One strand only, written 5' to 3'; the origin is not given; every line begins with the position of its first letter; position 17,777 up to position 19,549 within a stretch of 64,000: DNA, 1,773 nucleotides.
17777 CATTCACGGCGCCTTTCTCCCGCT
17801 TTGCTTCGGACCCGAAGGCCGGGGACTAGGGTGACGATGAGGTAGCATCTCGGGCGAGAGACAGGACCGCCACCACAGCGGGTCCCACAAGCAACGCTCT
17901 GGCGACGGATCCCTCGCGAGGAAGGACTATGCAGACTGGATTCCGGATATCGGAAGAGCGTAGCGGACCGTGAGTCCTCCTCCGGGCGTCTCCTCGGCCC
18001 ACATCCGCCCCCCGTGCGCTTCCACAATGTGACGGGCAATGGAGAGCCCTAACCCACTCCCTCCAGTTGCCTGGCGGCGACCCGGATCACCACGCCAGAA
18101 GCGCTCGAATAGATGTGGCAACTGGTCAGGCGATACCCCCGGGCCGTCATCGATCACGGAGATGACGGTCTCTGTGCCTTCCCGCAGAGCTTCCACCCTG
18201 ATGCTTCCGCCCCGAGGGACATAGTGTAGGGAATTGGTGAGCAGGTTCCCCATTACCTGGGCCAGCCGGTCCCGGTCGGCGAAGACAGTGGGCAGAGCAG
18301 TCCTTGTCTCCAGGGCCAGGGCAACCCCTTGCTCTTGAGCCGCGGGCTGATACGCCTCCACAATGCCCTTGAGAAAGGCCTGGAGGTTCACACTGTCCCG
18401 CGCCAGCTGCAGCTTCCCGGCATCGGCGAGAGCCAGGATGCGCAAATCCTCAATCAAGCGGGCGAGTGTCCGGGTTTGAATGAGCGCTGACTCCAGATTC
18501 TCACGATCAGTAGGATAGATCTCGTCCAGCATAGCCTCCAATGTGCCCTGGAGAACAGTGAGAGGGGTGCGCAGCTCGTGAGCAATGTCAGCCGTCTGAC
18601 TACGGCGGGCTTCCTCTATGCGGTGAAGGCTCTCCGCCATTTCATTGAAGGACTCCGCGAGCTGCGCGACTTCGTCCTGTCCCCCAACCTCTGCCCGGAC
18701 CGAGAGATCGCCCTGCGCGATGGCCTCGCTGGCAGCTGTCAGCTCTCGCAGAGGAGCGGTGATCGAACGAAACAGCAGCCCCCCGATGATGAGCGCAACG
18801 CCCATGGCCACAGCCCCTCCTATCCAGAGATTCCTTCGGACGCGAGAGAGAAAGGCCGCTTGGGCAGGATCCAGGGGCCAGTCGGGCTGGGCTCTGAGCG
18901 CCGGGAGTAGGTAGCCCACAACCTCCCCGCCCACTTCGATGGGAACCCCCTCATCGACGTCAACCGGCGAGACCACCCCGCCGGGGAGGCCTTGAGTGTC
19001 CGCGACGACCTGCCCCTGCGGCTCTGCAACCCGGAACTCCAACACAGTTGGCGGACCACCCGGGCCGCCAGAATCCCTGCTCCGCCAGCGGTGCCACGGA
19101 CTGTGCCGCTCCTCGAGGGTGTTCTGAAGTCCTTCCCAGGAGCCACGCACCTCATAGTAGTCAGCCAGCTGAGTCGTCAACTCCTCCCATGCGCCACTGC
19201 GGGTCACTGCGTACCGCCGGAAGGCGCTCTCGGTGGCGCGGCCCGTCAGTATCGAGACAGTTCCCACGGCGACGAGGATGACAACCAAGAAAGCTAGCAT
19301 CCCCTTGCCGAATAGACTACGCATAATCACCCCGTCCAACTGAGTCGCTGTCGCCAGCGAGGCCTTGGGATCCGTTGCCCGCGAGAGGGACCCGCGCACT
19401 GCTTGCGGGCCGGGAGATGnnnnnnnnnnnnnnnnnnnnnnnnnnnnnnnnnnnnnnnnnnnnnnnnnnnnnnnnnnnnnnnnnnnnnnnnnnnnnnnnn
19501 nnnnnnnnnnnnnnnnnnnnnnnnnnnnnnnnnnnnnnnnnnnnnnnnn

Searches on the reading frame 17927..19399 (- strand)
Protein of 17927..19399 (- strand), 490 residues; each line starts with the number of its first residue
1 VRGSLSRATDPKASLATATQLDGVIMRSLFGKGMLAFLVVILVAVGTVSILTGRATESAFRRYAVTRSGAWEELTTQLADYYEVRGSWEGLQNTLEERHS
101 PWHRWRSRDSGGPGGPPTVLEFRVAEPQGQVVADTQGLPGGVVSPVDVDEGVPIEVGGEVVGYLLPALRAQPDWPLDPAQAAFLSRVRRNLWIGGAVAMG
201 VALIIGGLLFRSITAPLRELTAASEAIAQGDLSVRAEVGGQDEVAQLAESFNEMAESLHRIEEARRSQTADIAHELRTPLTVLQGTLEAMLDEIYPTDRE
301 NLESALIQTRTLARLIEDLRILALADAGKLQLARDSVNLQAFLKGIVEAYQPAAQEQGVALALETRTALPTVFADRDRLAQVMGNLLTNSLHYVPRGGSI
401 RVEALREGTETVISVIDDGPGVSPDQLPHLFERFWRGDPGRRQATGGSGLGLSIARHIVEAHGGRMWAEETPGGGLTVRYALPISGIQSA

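Call 10: search_protein_families(library=pfam, proteins=[window:17927-19399:-], max_evalue=0.01)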
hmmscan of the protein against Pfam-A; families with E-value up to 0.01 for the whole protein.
window:17927-19399:- (490 aa): 4 families
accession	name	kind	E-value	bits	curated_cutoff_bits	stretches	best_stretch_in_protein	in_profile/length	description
PF02518.31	HATPase_c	-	4.3e-29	101.6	26.4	1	375-484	2-109/111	Histidine kinase-, DNA gyrase B-, and HSP90-like ATPase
PF00672.30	HAMP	-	5.3e-19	68.7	25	1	209-259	2-52/53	HAMP domain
PF00512.31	HisKA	-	8.5e-14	51.8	26.9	1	264-328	1-66/66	His Kinase A (phospho-acceptor) domain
PF13581.12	HATPase_c_2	-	0.0013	19.2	27.4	1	376-461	29-111/127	Histidine kinase-like ATPase domain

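Call 15: search_protein_families(library=ncbifam, proteins=[window:17927-19399:-], max_evalue=0.01)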
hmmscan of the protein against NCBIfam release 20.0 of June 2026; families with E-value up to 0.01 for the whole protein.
window:17927-19399:- (490 aa): 92 families (the best 25 are shown)
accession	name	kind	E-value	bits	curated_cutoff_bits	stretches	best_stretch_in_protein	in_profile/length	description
NF012163.2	BaeS_SmeS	equivalog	3.4e-85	286.7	500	1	31-482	7-456/457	sensor histidine kinase efflux regulator BaeS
NF007837.0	PRK10549.1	equivalog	7.7e-78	262.3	603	1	73-485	53-459/466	envelope stress sensor histidine kinase BaeS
NF033092.0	HK_WalK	equivalog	2.6e-65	221.2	725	2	259-484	366-594/594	cell wall metabolism sensor histidine kinase WalK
NF040691.1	MtrAB_MtrB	equivalog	1.9e-59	202.1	450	1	180-484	179-492/507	MtrAB system histidine kinase MtrB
TIGR01386.1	cztS_silS_copS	subfamily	5.3e-59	200.4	292.55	1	180-473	155-447/457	heavy metal sensor histidine kinase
NF012226.0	AdeS_HK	equivalog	2.4e-55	188.1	500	1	192-467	61-337/353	two-component sensor histidine kinase AdeS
TIGR02966.1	phoR_proteo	equivalog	1.6e-52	178.6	334.2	1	257-477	106-328/333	phosphate regulon sensor histidine kinase PhoR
NF046044.1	PnpS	equivalog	7.3e-50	170.1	400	1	258-483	163-390/390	two-component system histidine kinase PnpS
NF007007.0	PRK09470.1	equivalog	1.9e-47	162.2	486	1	208-485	187-460/463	envelope stress sensor histidine kinase CpxA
NF041210.1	his_kin_PieS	equivalog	8.2e-46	157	850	1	197-484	175-470/474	two component system sensor histidine kinase PieS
NF045900.1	HisKinCpxALeg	equivalog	1.4e-44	152.6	800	1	192-484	151-451/451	two-component system sensor histidine kinase CpxA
NF007898.0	PRK10604.1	equivalog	6.6e-44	150.8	478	1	210-485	157-424/433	two-component system sensor histidine kinase RstB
NF058527.1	HistKinChvGCaul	equivalog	1.8e-42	145.8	740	1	184-471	222-515/535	two-component sensor histidine kinase ChvG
NF008312.0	PRK11100.1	equivalog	2.2e-42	145.5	356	1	181-484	174-474/477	two-component system sensor histidine kinase CreC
NF041735.1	hist_kin_RppB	equivalog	1.1e-41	143.1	400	1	268-480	219-435/438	two-component system sensor histidine kinase RppB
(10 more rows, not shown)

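Call 16: find_related_loci(query=window:17927-19399:-, collection=genome_contigs, flank=10000)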
Query window:17927-19399:- (490 aa) in genome_contigs; peptide patterns used: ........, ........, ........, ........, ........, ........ (x = any residue, [..] = any of these).
215 stretches matched a pattern; 127 encode a relative of the query (tblastn E <= 1e-3); the best 80 are kept; 80 distinct loci.
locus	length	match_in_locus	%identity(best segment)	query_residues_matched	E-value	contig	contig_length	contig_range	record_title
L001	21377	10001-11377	72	24-483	0e+0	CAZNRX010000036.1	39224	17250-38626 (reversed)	MAG TPA_asm: uncultured Anaerolineales bacterium isolate binchicken_co17_270 genome assembly, contig: NODE_2978_length_3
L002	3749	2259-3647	72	24-486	0e+0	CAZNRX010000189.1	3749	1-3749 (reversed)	MAG TPA_asm: uncultured Anaerolineales bacterium isolate binchicken_co17_270 genome assembly, contig: NODE_42783_length_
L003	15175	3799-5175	70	25-483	0e+0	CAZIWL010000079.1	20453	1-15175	MAG TPA_asm: uncultured Anaerolineales bacterium isolate binchicken_co334_394 genome assembly, contig: NODE_4453_length_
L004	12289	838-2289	58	2-482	2e-160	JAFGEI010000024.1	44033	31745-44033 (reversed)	MAG: Anaerolineae bacterium isolate Zod_Metabat.1220 k87_627873, whole genome shotgun sequence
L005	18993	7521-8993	65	28-489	0e+0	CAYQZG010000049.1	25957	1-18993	MAG TPA_asm: uncultured Anaerolineales bacterium isolate binchicken_co15_218 genome assembly, contig: NODE_847_length_25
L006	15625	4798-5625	43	213-490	4e-54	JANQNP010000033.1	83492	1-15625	MAG: Dehalococcoidia bacterium isolate IP29b_bin.101 k99_2522332, whole genome shotgun sequence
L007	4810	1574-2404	42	208-485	9e-53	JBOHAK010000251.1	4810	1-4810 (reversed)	MAG: Gaiellaceae bacterium isolate SC-S_metawrap_bin.146 k127_5694403, whole genome shotgun sequence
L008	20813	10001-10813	41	212-483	1e-50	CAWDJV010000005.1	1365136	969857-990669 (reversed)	MAG: uncultured Actinomycetes bacterium isolate MFD04850.bin.1.280 genome assembly, contig: contig_43825, whole genome s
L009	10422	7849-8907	33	128-486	1e-51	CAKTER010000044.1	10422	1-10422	MAG: uncultured Eubacteriales bacterium isolate REFINED_METABAT215_TOP10_CONTIGS_1500_ASSEMBLY_K77_MERGED__Hadza_MoBio_h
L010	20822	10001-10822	41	211-485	9e-47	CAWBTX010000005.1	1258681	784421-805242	MAG: uncultured Gaiellaceae bacterium isolate MFD05454.bin.2.67 genome assembly, contig: contig_7729, whole genome shotg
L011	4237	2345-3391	29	128-482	9e-44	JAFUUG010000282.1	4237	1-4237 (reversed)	MAG: Bacillota bacterium isolate RGIG4831 Roe_deer_Rumen-1__c224816, whole genome shotgun sequence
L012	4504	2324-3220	29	197-484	2e-41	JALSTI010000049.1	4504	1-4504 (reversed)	MAG: Melioribacteraceae bacterium isolate 356-308_metabat2_scaf2bin.093 356-308_scaffold_15209_c1, whole genome shotgun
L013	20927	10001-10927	32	184-483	4e-39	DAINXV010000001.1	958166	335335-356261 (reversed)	MAG TPA_asm: Mycobacteriaceae bacterium isolate CTOTU4015 NODE_1_length_958166_cov_11.166569, whole genome shotgun seque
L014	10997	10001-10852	36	201-483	4e-39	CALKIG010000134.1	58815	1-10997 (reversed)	MAG TPA_asm: uncultured actinobacterium isolate SRR7515930_bin.12_CONCOCT_v1.1_MAG genome assembly, contig: ERZ869936.24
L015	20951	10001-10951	30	160-484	5e-38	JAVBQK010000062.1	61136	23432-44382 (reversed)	MAG: Eubacteriales bacterium isolate EPI_MAG_00165 c_000008614997, whole genome shotgun sequence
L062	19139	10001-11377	71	26-484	0e+0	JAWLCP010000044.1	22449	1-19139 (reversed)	MAG: Anaerolineae bacterium isolate 15dZY3.bin.6 NODE_2711_length_22449_cov_16.869530, whole genome shotgun sequence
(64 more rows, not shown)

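Call 24: search_protein_families(library=pfam, proteins=[L005:906-2282:+, L005:2285-3793:+, L005:3790-4650:+, L005:4647-5876:+, L005:5677-6633:+, L005:54-539:+, L062:1795-2373:+, L062:2523-3959:+, L062:7572-8402:+, L001:6014-8242:-], max_evalue=0.001)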
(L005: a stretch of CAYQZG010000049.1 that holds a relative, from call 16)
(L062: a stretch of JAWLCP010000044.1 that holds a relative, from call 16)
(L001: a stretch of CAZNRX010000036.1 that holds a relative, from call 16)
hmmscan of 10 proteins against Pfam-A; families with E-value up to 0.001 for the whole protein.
L005:906-2282:+ (458 aa): 3 families
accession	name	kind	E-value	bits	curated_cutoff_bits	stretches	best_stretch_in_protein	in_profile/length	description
PF16576.10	HlyD_D23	-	8.1e-15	55.1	30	1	267-388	98-214/214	Barrel-sandwich domain of CusB or HlyD membrane-fusion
PF00529.27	CusB_dom_1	-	2.1e-12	47.5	26.5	1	106-393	12-88/89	Cation efflux system protein CusB domain 1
PF13437.12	HlyD_3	-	2.5e-11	44.7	22.2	1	280-385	2-106/106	HlyD family secretion protein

L005:2285-3793:+ (502 aa): 4 families
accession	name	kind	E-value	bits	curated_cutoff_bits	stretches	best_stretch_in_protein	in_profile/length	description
PF16576.10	HlyD_D23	-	1.6e-16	60.7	30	1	265-368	90-195/214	Barrel-sandwich domain of CusB or HlyD membrane-fusion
PF13437.12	HlyD_3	-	7.5e-15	56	22.2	1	285-372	2-91/106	HlyD family secretion protein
PF13533.13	Biotin_lipoyl_2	-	3.1e-07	30.5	29.8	1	82-107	7-32/32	Biotin-lipoyl like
PF00364.28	Biotin_lipoyl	-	0.00039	20.6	22.1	0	82-106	49-73/73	Biotin-requiring enzyme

L005:3790-4650:+ (286 aa): 5 families
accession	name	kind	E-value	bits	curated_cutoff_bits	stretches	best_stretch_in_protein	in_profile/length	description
PF00005.33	ABC_tran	-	4.7e-35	121.6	25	1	49-200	1-136/137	ABC transporter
PF02463.25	SMC_N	-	6.7e-07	29.4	40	1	60-245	25-212/220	RecF/RecN/SMC N terminal domain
PF13304.12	AAA_21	-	2.7e-05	24.8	27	0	61-82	1-22/304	AAA domain, putative AbiEii toxin, Type IV TA system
PF13555.12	AAA_29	-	0.00017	21.7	27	1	50-76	13-39/61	P-loop containing region of AAA domain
PF01078.27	Mg_chelatase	-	0.00068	19.5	20.3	0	47-102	10-65/207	Magnesium chelatase, subunit ChlI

L005:4647-5876:+ (409 aa): 2 families
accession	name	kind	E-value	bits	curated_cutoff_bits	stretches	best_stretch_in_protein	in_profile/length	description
PF12704.14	MacB_PCD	-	6.3e-45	154.4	27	1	21-249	1-206/207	MacB-like periplasmic core domain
PF02687.27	FtsX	-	1e-20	74.4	25.5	1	290-401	3-119/120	FtsX-like permease C-terminal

L005:5677-6633:+ (318 aa): 0 families

L005:54-539:+ (161 aa): 0 families

L062:1795-2373:+ (192 aa): 0 families

L062:2523-3959:+ (478 aa): 3 families
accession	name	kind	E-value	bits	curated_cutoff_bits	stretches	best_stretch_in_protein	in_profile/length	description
PF16576.10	HlyD_D23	-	3.5e-13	49.8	30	1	260-408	77-214/214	Barrel-sandwich domain of CusB or HlyD membrane-fusion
PF13437.12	HlyD_3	-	1.6e-09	38.9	22.2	1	301-394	2-94/106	HlyD family secretion protein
PF00364.28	Biotin_lipoyl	-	0.00079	19.7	22.1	0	300-329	44-73/73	Biotin-requiring enzyme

L062:7572-8402:+ (276 aa): 0 families

L001:6014-8242:- (742 aa): 1 family
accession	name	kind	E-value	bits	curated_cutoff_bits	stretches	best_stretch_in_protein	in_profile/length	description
PF13365.12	Trypsin_2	-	2.4e-15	58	27.6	1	22-170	1-144/144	Trypsin-like peptidase domain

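Call 37: search_protein_families(library=pfam, proteins=[L062:1795-2373:+], max_evalue=10)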
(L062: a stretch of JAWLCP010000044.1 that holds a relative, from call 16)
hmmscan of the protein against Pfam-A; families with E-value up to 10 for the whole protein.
L062:1795-2373:+ (192 aa): 3 families
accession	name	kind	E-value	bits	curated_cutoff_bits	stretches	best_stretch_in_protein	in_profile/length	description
PF20306.3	Sp-DndD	-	0.19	12.3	27.2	1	86-111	6-31/51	Small protein found in certain Dnd DNA modification systems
PF13467.12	RHH_4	-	0.41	11.2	25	0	85-110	24-48/67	Ribbon-helix-helix domain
PF17253.7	DUF5320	-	0.47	12.1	27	1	39-105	35-97/99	Family of unknown function (DUF5320)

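Call 62: search_protein_families(library=pfam, proteins=[L003:774-2897:+, L001:8223-8789:-], max_evalue=0.001)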
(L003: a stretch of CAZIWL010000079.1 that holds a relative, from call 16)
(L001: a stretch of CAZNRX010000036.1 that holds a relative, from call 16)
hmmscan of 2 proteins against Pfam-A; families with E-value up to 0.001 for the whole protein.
L003:774-2897:+ (707 aa): 0 families

L001:8223-8789:- (188 aa): 1 family
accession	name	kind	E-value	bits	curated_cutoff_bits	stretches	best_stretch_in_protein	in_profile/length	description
PF19493.4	Trypco1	-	1.6e-14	54.7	24.6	1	100-174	23-98/98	Trypsin-co-occurring domain 1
